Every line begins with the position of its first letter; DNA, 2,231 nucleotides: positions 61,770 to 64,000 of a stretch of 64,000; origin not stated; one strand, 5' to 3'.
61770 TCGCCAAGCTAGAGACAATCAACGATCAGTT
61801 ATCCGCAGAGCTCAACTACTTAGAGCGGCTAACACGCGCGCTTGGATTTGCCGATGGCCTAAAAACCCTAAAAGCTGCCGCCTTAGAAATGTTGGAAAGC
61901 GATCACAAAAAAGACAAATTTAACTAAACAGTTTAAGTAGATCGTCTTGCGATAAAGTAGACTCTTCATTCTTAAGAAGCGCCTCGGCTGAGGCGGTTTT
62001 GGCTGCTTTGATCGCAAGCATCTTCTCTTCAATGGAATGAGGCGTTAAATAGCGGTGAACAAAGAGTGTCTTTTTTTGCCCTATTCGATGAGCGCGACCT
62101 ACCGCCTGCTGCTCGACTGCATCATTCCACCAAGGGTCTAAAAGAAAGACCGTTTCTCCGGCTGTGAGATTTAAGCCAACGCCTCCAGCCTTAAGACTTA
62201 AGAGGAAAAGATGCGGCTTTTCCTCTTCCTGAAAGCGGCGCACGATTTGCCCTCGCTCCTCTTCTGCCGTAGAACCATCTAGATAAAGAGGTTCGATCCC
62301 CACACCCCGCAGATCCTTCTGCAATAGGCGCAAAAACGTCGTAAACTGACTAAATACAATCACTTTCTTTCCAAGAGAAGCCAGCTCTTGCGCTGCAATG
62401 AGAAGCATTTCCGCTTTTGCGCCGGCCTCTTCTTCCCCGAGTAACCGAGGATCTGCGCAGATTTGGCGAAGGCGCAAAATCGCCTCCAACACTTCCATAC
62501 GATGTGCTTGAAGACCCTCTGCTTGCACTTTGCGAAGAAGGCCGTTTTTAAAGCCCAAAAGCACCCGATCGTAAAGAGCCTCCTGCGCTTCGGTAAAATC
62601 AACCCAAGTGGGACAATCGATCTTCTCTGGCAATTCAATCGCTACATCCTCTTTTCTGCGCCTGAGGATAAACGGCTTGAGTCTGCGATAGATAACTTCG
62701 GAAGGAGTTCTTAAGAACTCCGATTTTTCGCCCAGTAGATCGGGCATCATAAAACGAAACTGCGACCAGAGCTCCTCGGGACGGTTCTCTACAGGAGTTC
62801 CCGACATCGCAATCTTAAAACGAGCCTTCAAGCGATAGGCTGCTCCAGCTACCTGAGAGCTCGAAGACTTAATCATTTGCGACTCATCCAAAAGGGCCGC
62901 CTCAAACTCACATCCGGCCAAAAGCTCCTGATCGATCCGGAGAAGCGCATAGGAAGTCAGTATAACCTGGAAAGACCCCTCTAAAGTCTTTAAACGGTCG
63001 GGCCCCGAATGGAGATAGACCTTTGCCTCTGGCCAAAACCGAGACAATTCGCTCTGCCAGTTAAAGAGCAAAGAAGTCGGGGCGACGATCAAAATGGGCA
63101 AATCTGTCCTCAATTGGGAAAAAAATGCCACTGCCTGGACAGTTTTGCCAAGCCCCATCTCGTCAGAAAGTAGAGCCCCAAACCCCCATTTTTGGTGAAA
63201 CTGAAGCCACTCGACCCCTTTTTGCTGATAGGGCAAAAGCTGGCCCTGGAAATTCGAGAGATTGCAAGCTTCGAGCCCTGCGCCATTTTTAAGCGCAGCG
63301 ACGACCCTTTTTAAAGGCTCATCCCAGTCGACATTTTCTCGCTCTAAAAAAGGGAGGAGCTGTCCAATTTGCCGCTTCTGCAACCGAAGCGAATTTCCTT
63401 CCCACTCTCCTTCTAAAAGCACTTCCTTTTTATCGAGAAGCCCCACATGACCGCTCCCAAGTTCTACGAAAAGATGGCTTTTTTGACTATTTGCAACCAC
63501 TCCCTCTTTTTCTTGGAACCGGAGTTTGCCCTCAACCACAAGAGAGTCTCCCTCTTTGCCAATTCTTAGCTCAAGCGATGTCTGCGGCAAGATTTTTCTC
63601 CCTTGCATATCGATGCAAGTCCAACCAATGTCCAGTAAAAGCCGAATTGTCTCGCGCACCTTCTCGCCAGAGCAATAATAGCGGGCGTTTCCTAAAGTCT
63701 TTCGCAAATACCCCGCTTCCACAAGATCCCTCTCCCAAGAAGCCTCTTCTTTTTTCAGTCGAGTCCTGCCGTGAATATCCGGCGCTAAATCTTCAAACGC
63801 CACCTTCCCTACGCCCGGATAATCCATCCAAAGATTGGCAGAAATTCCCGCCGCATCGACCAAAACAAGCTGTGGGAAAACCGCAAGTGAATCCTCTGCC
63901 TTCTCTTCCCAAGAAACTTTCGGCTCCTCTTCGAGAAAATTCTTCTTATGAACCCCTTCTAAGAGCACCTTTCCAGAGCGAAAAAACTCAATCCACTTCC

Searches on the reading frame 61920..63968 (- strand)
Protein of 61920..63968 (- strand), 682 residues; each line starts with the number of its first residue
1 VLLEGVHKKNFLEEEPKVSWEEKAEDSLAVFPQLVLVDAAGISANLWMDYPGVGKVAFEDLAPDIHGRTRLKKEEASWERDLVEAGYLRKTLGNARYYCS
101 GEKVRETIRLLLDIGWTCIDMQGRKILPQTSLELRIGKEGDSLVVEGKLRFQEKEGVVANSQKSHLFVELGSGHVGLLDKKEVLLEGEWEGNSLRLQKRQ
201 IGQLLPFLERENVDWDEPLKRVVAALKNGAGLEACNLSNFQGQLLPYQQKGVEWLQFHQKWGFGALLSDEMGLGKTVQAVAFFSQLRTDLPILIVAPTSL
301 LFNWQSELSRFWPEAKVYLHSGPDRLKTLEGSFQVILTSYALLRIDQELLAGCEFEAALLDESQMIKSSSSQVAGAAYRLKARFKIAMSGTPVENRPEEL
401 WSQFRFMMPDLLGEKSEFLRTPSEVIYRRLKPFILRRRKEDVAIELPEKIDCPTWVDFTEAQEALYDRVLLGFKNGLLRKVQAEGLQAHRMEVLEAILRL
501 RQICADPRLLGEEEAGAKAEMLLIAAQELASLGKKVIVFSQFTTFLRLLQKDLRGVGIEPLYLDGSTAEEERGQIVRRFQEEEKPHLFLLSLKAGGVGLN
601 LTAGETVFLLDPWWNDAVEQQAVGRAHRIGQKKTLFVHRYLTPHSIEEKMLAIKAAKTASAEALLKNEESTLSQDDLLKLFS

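Call 76: search_protein_families(library=pfam, proteins=[window:61920-63968:-], max_evalue=0.001)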
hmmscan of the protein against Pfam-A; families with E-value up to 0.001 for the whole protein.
window:61920-63968:- (682 aa): 2 families
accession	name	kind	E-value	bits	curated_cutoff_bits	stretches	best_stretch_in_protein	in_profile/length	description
PF00176.29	SNF2-rel_dom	-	6.9e-51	173.5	24.9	1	247-509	1-290/290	SNF2-related domain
PF00271.37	Helicase_C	-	6.4e-20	71.9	23.5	1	530-630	12-110/110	Helicase conserved C-terminal domain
